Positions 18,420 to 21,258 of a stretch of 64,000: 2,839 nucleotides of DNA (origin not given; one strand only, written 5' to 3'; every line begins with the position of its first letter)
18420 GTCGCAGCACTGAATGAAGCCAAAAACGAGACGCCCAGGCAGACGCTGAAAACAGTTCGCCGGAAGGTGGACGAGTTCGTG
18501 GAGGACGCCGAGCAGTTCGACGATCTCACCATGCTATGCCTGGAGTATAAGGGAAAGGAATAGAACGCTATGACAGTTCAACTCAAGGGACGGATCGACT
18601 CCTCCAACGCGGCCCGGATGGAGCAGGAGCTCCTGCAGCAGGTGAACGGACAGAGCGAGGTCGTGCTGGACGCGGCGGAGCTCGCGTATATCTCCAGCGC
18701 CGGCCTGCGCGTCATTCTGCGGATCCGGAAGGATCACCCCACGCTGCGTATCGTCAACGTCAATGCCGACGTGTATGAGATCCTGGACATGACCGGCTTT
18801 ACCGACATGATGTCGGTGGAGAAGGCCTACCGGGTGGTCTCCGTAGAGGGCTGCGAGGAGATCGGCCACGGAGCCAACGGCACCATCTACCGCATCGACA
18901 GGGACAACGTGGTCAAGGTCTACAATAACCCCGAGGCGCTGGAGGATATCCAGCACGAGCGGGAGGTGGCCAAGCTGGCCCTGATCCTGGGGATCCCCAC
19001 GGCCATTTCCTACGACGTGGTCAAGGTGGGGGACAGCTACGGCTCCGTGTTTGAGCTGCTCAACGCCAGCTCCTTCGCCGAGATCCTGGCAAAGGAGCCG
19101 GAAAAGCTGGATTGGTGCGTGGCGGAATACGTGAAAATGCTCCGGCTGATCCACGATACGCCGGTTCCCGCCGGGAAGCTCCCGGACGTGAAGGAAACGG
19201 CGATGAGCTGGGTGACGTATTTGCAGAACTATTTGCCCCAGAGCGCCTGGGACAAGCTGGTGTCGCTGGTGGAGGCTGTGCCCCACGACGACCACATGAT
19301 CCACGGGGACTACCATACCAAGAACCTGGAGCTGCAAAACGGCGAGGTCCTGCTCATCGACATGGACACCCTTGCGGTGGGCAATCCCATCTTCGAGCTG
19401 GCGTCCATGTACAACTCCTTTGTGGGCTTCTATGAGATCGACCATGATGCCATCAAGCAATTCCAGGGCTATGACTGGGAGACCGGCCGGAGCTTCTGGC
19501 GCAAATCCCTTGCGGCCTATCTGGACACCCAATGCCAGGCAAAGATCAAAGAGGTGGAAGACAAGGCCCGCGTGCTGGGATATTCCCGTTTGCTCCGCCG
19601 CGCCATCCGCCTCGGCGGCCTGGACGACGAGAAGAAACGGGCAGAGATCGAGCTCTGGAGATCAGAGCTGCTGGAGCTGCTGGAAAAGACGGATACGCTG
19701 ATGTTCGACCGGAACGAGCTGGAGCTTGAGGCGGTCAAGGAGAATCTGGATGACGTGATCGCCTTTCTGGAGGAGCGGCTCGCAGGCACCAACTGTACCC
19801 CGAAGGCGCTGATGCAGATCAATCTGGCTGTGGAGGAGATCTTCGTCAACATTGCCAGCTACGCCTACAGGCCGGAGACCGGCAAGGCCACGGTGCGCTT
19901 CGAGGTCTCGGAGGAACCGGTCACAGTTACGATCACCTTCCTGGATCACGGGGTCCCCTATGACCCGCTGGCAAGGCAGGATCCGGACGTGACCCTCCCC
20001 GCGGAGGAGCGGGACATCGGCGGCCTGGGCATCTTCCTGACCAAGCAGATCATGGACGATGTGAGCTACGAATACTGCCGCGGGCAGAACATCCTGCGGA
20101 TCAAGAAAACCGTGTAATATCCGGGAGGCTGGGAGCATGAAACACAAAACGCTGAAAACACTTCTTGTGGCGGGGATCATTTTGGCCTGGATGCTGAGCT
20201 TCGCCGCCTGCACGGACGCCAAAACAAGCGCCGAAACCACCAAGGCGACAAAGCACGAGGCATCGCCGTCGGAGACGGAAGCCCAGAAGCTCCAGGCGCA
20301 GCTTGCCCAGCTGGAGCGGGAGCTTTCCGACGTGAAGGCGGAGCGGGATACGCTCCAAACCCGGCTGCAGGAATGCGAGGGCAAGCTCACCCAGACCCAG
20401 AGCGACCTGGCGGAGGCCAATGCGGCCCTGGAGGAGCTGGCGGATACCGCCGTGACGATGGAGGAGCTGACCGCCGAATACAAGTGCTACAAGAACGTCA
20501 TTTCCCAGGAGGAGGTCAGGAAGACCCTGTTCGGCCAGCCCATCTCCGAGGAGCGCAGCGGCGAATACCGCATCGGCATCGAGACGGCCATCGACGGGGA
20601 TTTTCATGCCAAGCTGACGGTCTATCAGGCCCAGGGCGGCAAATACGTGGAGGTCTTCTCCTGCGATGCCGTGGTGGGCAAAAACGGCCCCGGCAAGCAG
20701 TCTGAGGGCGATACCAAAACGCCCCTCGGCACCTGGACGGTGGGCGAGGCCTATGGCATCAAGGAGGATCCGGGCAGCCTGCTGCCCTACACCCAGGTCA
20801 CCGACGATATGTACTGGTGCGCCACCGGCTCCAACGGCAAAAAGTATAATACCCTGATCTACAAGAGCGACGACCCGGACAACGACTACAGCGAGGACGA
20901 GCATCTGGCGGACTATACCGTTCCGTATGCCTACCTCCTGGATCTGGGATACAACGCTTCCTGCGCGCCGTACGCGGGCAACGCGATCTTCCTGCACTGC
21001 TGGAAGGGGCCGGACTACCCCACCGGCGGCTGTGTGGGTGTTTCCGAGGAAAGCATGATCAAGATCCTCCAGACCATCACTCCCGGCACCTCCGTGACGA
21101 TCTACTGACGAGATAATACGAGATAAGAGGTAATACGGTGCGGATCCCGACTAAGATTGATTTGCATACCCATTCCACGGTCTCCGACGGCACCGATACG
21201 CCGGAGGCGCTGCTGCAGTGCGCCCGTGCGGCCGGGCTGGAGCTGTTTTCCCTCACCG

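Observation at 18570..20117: Single polypeptide combining STAS, an APH/choline-kinase-fold phosphotransferase and an RsbW-like ATPase domain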

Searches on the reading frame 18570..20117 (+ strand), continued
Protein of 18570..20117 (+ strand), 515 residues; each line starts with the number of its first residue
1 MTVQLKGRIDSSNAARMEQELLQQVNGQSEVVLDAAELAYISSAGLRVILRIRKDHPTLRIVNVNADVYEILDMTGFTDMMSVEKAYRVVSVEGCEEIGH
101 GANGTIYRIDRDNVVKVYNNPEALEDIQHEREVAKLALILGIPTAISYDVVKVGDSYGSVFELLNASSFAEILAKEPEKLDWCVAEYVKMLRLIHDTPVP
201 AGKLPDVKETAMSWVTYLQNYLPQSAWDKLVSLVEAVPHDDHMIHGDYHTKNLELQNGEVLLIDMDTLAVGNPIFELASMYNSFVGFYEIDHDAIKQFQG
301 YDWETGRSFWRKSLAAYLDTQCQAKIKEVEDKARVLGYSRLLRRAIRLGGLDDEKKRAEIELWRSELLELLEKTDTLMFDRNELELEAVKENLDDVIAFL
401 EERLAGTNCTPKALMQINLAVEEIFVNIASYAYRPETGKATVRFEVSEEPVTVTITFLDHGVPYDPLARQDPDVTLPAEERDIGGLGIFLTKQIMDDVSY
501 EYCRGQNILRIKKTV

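Call 42: fold_search(model_id=the predicted structure, library=pdb)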
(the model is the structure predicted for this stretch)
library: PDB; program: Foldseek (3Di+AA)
matches with E <= 10: 1792; with E <= 0.001: 640
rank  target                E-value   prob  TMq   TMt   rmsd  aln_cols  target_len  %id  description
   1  7f0a                  4.6e-09  1.00  0.35  0.57   7.9       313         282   16  Crystal structure of capreomycin phosphotransferase (released 2022-05-11)
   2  3n4u                  5.2e-09  1.00  0.33  0.49   8.5       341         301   14  app APH(2")-IVa form II (released 2010-06-30)
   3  3uzr                  6.0e-09  1.00  0.38  0.59   7.4       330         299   14  Crystal structure of aminoglycoside phosphotransferase APH(2'')-Ib, apo form (released 2011-12-21)
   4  4dca                  7.9e-09  1.00  0.39  0.62   6.7       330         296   14  Crystal structure of aminoglycoside phosphotransferase APH(2'')-Ib, ADP-bound (released 2012-02-01)
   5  3sgc                  7.9e-09  1.00  0.31  0.48   8.7       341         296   13  Crystal Structure of Apo Aminoglycoside-2''-Phosphotransferase Type IVa (released 2011-06-29)
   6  6sui                  8.8e-09  1.00  0.34  0.48   8.4       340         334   17  AMICOUMACIN KINASE AMIN (released 2020-07-22)
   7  9h2z_A                8.8e-09  1.00  0.32  0.48   8.6       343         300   14  Crystal structure of APH(2")-IVa alternate (soaking with EK3-18 inhibitor) (released 2025-02-05)
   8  8i85_A                9.2e-09  1.00  0.28  0.46  11.7       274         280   16  Crystal structure of Cph001-D189N in complex with ATP (released 2024-01-10)
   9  3ham_A                1.1e-08  1.00  0.36  0.55   8.1       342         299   15  Structure of the gentamicin-APH(2")-IIa complex (released 2009-07-28)
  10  3w0m                  1.2e-08  1.00  0.36  0.57   5.9       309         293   13  Crystal structure of a thermostable mutant of aminoglycoside phosphotransferase APH(4)-Ia, apo form (released 2013-08-07)
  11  3w0p                  1.3e-08  1.00  0.37  0.60   5.4       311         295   12  Crystal structure of a thermostable mutant of aminoglycoside phosphotransferase APH(4)-Ia (D198A), ternary complex with  (released 2013-08-07)
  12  2pul_B                1.6e-08  1.00  0.32  0.41   9.8       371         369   13  Structures of 5-methylthioribose kinase reveal substrate specificity and unusual mode of nucleotide binding (released 2007-05-22)
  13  2olc_B                1.7e-08  1.00  0.34  0.44   7.7       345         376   14  Crystal structure of 5-methylthioribose kinase in complex with ADP-2Ho (released 2007-05-22)
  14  3w0q                  1.9e-08  1.00  0.32  0.52   8.1       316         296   14  Crystal structure of a thermostable mutant of aminoglycoside phosphotransferase APH(4)-Ia (N203A), ternary complex with  (released 2013-08-07)
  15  3hav_C                2.2e-08  1.00  0.35  0.58   7.6       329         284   14  Structure of the streptomycin-ATP-APH(2")-IIa ternary complex (released 2009-11-17)
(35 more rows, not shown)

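Call 47: search_protein_families(library=pfam, alignment_id=A3, max_evalue=0.001)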
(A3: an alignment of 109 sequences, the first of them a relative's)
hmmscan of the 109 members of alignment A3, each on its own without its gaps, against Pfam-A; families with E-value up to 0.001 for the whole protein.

A. member 1, L049:4085-4657:+ (191 aa): 2 families
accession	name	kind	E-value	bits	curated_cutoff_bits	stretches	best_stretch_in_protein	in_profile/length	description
PF13328.12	HD_4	-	4e-23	82.3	27.2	1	9-132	1-127/156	HD domain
PF01966.28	HD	-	1.5e-06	28.9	22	1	30-129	2-116/116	HD domain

B. families by the number of members that match (of 109 scanned): 36 families (the first 25 are shown)
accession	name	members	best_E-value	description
PF02811.25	PHP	66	1.7e-10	PHP domain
PF01442.23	Apolipoprotein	9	2.6e-17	Apolipoprotein A1/A4/E domain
PF00462.30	Glutaredoxin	7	2e-05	Glutaredoxin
PF01966.28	HD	6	4.2e-07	HD domain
PF13328.12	HD_4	5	4e-23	HD domain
PF02698.23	DUF218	4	1.9e-27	DUF218 domain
PF01740.26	STAS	3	9.4e-15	STAS domain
PF13466.11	STAS_2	3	5.3e-14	STAS domain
PF07464.16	ApoLp-III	3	3.4e-05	Apolipophorin-III precursor (apoLp-III)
PF00375.23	SDF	2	2.1e-44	Sodium:dicarboxylate symporter family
PF01554.23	MatE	2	6.1e-21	MatE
PF01048.26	PNP_UDP_1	2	1.5e-15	Phosphorylase superfamily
PF13581.12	HATPase_c_2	2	8.9e-08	Histidine kinase-like ATPase domain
PF12732.12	YtxH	2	0.00017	YtxH-like protein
PF13263.12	PHP_C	2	0.00019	PHP-associated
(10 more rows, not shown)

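Call 49: search_protein_families(library=pfam, alignment_id=A4, max_evalue=0.001)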
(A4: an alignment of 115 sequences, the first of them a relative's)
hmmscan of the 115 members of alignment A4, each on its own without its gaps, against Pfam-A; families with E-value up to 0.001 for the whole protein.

A. member 1, L049:2061-2357:+ (99 aa): 2 families
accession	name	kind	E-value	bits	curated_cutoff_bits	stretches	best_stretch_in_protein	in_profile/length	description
PF01740.26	STAS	-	2.5e-16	59.8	22.6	1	4-98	2-99/106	STAS domain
PF13466.11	STAS_2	-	1.2e-13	51.4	29.2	1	15-92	1-79/80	STAS domain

B. families by the number of members that match (of 115 scanned): 33 families (the first 25 are shown)
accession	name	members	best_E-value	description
PF07228.17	SpoIIE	50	3.4e-54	Stage II sporulation protein E (SpoIIE)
PF01740.26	STAS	29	2.8e-18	STAS domain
PF13466.11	STAS_2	29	2.7e-15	STAS domain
PF02743.24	dCache_1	20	1.2e-23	Cache domain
PF22673.2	MCP-like_PDC_1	19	1.3e-10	Methyl-accepting chemotaxis protein-like, first PDC sensor domain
PF00672.30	HAMP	11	5.3e-07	HAMP domain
PF13581.12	HATPase_c_2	5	3.1e-09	Histidine kinase-like ATPase domain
PF01554.23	MatE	4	1.1e-24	MatE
PF01943.22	Polysacc_synt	4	6.4e-07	Polysaccharide biosynthesis protein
PF06580.19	His_kinase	3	8.9e-20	Histidine kinase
PF02518.31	HATPase_c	3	1.1e-13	Histidine kinase-, DNA gyrase B-, and HSP90-like ATPase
PF00375.23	SDF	2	9.9e-95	Sodium:dicarboxylate symporter family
PF13350.11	Y_phosphatase3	2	2.9e-18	Tyrosine phosphatase family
PF00464.25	SHMT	1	3.2e-172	Serine hydroxymethyltransferase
PF01965.30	DJ-1_PfpI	1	2.3e-46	DJ-1/PfpI family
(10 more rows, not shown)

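Call 57: search_protein_families(library=padloc, proteins=[window:18570-20114:+], max_evalue=0.01)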
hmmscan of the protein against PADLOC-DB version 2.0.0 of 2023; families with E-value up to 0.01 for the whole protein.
window:18570-20114:+ (515 aa): 0 families

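Call 64: search_protein_families(library=pfam, proteins=[P0254, P0265, P0269, P0132, P0122, P0174, P0166, P0218, P0267, P0125], max_evalue=0.001)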
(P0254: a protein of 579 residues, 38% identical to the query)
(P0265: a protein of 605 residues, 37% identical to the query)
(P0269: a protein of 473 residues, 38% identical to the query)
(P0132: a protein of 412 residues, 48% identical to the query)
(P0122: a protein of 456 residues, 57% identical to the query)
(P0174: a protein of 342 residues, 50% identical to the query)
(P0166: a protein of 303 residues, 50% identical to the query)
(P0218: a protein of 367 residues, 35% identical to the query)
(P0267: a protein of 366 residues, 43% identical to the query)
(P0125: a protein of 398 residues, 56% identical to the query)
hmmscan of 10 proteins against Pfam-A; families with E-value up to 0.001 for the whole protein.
P0254 (579 aa): 4 families
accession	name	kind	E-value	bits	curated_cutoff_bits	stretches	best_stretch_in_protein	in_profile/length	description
PF13328.12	HD_4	-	2e-22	80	27.2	1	7-135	1-132/156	HD domain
PF01636.29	APH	-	2.3e-13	50.9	23.2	1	295-489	2-219/239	Phosphotransferase enzyme family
PF01966.28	HD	-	5.9e-07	30.2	22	1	28-126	2-115/116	HD domain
PF19974.5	TCAD9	-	0.00055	19.7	40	0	442-482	298-339/429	Ternary complex associated domain 9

P0265 (605 aa): 6 families
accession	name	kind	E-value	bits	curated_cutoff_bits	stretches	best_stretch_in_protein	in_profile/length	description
PF13328.12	HD_4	-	1e-16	61.5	27.2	1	30-157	2-133/156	HD domain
PF01636.29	APH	-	4e-12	46.8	23.2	1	347-521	22-212/239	Phosphotransferase enzyme family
PF01740.26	STAS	-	1.3e-10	41.4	22.6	1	228-318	5-99/106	STAS domain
PF01966.28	HD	-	5.6e-06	27.1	22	1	50-147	2-115/116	HD domain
PF13466.11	STAS_2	-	7.9e-05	23.2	29.2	1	236-312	1-79/80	STAS domain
PF09481.15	CRISPR_Cse1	-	0.00061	19.5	24.7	0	487-574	236-316/450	CRISPR-associated protein Cse1 (CRISPR_cse1)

P0269 (473 aa): 3 families
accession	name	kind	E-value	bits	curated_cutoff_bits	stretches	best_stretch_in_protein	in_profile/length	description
PF01636.29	APH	-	2e-18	67.5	23.2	1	190-382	2-212/239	Phosphotransferase enzyme family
PF01740.26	STAS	-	2.4e-07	30.9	22.6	1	98-180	15-101/106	STAS domain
PF13466.11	STAS_2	-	1.8e-06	28.5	29.2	1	99-173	4-80/80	STAS domain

P0132 (412 aa): 3 families
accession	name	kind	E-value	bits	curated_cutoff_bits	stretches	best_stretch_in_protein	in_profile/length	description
PF01636.29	APH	-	3.1e-13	50.5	23.2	1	121-307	24-225/239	Phosphotransferase enzyme family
PF01740.26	STAS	-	1.1e-10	41.6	22.6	1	5-91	10-100/106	STAS domain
PF13466.11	STAS_2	-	0.00025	21.6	29.2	0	34-62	26-53/80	STAS domain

P0122 (456 aa): 4 families
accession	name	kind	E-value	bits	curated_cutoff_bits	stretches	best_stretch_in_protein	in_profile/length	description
PF13581.12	HATPase_c_2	-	6.2e-20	71.9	27.4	1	327-453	2-127/127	Histidine kinase-like ATPase domain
PF01740.26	STAS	-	1.3e-10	41.4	22.6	1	2-87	12-101/106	STAS domain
PF13466.11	STAS_2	-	6.4e-08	33.1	29.2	1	3-69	1-66/80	STAS domain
PF01636.29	APH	-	2.4e-05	24.6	23.2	1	71-221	44-210/239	Phosphotransferase enzyme family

P0174 (342 aa): 1 family
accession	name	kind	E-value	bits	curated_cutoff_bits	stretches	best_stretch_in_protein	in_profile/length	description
PF13581.12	HATPase_c_2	-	1.1e-20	74.3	27.4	1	214-340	2-127/127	Histidine kinase-like ATPase domain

P0166 (303 aa): 3 families
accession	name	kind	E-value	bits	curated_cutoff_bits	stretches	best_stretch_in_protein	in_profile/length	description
PF01636.29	APH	-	1.2e-12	48.6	23.2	1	103-215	91-217/239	Phosphotransferase enzyme family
PF01740.26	STAS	-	9.7e-08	32.2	22.6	1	6-63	39-100/106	STAS domain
PF13466.11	STAS_2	-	2.3e-05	24.9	29.2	1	13-56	32-79/80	STAS domain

P0218 (367 aa): 5 families
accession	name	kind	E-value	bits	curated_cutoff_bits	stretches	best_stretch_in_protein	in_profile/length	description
PF01636.29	APH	-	8.6e-18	65.4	23.2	1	95-281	3-211/239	Phosphotransferase enzyme family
PF01740.26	STAS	-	5.5e-09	36.2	22.6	1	3-85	16-102/106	STAS domain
PF02958.26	EcKL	-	0.00024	21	22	1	174-282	151-263/294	Ecdysteroid kinase-like family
PF19974.5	TCAD9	-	0.00028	20.6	40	1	239-283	296-341/429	Ternary complex associated domain 9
PF01633.27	Choline_kinase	-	0.00069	19.5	29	0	173-279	107-203/300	Choline/ethanolamine kinase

P0267 (366 aa): 6 families
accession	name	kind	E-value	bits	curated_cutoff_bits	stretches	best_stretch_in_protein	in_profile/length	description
PF01636.29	APH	-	1.2e-16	61.6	23.2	1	116-313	11-229/239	Phosphotransferase enzyme family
PF01740.26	STAS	-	3.2e-13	49.8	22.6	1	2-100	3-104/106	STAS domain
PF13466.11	STAS_2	-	1.3e-09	38.5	29.2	1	13-89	2-79/80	STAS domain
PF01633.27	Choline_kinase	-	1e-05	25.5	29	1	230-297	139-208/300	Choline/ethanolamine kinase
PF00069.31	Pkinase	-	0.00058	19.8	31.7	0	237-283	99-148/263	Protein kinase domain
PF19974.5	TCAD9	-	0.00065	19.4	40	1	201-281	258-325/429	Ternary complex associated domain 9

P0125 (398 aa): 3 families
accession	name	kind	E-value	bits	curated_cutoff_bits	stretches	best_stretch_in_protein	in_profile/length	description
PF01636.29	APH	-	1.3e-16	61.5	23.2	1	115-314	4-223/239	Phosphotransferase enzyme family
PF01740.26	STAS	-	2.7e-13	50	22.6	1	8-103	2-101/106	STAS domain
PF13466.11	STAS_2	-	1.7e-07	31.8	29.2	1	19-94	1-78/80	STAS domain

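Call 73: search_dna_similar(query=window:18570-20114:+, collection=plasmids, mode=protein, max_rows=10)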
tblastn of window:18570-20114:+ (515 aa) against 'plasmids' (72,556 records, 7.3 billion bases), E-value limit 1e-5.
Records with a match: 17; places in all: 17; records where one place covers at least 80% of the query: 0.
Best place of each record, by identity: <60% 17.
By first word of the organism name: Streptomyces 5; Nitratidesulfovibrio 4; Burkholderia 1; Caballeronia 1; Runella 1; Aureimonas 1; Deinococcus 1; Sphingomonas 1; Flammeovirga 1; Candidatus 1.
By predicted mobility (MOB-suite, as given by PLSDB): non-mobilizable 17.
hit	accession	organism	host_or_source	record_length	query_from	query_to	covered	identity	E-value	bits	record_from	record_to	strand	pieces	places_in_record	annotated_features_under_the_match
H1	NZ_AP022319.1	Burkholderia sp. THE68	Togo hemipterus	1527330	374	515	28%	33.1%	5e-13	79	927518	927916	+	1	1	none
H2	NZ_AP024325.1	Caballeronia sp. NK8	-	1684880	374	515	28%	32.4%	2e-12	78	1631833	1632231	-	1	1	none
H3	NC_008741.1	Nitratidesulfovibrio vulgaris DP4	-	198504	384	511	25%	32.8%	3e-9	67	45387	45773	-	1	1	ATP-binding protein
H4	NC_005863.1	Nitratidesulfovibrio vulgaris str. Hildenborough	-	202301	384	511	25%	32.8%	3e-9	67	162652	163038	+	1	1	ATP-binding protein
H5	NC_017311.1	Nitratidesulfovibrio vulgaris RCH1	-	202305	384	511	25%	32.8%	3e-9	67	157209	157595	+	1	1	ATP-binding protein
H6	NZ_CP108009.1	Streptomyces sp. NBC_00334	-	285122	384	508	24%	33.6%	6e-6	57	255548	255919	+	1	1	ATP-binding protein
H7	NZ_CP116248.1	Nitratidesulfovibrio vulgaris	swine finishing facility waste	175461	384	511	25%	32.6%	3e-9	67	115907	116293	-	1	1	ATP-binding protein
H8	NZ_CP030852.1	Runella rosea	Whole organism,fresh water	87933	388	507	23%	34.1%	4e-10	70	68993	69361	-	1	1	ATP-binding protein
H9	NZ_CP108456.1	Streptomyces sp. NBC_01267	-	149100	382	508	25%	32.0%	3e-8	64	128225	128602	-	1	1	anti-sigma regulatory factor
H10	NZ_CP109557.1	Streptomyces sp. NBC_01387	-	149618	382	508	25%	32.0%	3e-8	64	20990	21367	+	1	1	anti-sigma regulatory factor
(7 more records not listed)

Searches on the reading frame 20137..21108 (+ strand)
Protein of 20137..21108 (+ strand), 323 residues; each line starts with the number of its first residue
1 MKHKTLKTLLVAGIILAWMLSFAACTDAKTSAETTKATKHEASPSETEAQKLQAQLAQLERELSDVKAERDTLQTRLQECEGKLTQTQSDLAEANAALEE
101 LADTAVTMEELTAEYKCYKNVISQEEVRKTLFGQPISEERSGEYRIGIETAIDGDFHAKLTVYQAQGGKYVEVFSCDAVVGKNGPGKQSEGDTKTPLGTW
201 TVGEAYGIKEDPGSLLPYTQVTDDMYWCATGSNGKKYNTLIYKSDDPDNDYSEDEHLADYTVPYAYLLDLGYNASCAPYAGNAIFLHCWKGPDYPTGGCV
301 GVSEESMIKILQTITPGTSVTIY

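Call 3: search_protein_families(library=pfam, proteins=[window:20137-21108:+], max_evalue=0.01)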
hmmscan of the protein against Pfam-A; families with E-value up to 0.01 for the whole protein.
window:20137-21108:+ (323 aa): 11 families
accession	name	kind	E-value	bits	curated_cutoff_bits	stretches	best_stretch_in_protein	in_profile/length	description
PF03734.19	YkuD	-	1.7e-11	45.4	23.4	1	160-322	13-146/146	L,D-transpeptidase catalytic domain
PF08614.16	ATG16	-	5e-05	24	33.7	1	30-110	55-137/200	Autophagy protein 16 (ATG16)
PF12795.12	MscS_porin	-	0.00022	21.4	34.4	1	32-103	62-134/238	Mechanosensitive ion channel porin domain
PF11932.13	DUF3450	-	0.00039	20.2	32.6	1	14-108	4-98/241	Protein of unknown function (DUF3450)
PF00261.25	Tropomyosin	-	0.001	19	38.6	1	36-110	9-83/242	Tropomyosin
PF10473.14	CENP-F_leu_zip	-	0.0017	18.9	34.5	1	28-110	43-122/140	Leucine-rich repeats of kinetochore protein Cenp-F/LEK1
PF00038.26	Filament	-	0.002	18.3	40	1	33-117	203-288/313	Intermediate filament protein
PF13851.11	GAS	-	0.0031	17.4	32.3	1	47-119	33-105/200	Growth-arrest specific micro-tubule binding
PF07323.17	DUF1465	-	0.0041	17.5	25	1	15-101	61-146/153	Protein of unknown function (DUF1465)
PF01920.25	Prefoldin_2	-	0.0056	17.1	27.6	0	73-121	3-51/106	Prefoldin subunit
PF11559.13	ADIP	-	0.0084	16.6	34.3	0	30-100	56-126/151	Afadin- and alpha -actinin-Binding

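Call 21: search_protein_families(library=ncbifam, proteins=[window:20137-21108:+], max_evalue=0.001)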
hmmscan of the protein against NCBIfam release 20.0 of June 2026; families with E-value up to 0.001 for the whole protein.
window:20137-21108:+ (323 aa): 7 families
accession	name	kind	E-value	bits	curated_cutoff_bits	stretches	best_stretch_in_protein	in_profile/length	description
TIGR02168.1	SMC_prok_B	equivalog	5.5e-06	24.4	567.35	1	33-156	421-549/1181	chromosome segregation protein SMC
NF046104.1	PptglHdxlasePcsB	equivalog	6.6e-05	22.3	450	1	1-111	1-117/400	peptidoglycan hydrolase PcsB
TIGR02169.1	SMC_prok_A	equivalog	0.00012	19.9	729.4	1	33-119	855-941/1165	chromosome segregation protein SMC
NF045487.1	ASRP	equivalog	0.00019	20.2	300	1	36-122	372-462/593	archaea-specific SMC-related protein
NF038218.1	IcmG_DotF_IVB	equivalog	0.00029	20.6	200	1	30-105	93-175/266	type IVB secretion system protein IcmG/DotF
TIGR04320.1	Surf_Exclu_PgrA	domain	0.00075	18.9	70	0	32-101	241-348/360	SEC10/PgrA surface exclusion domain-containing protein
TIGR02559.1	HrpB7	equivalog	0.00093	19.6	134.4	0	54-124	14-86/158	type III secretion protein HrpB7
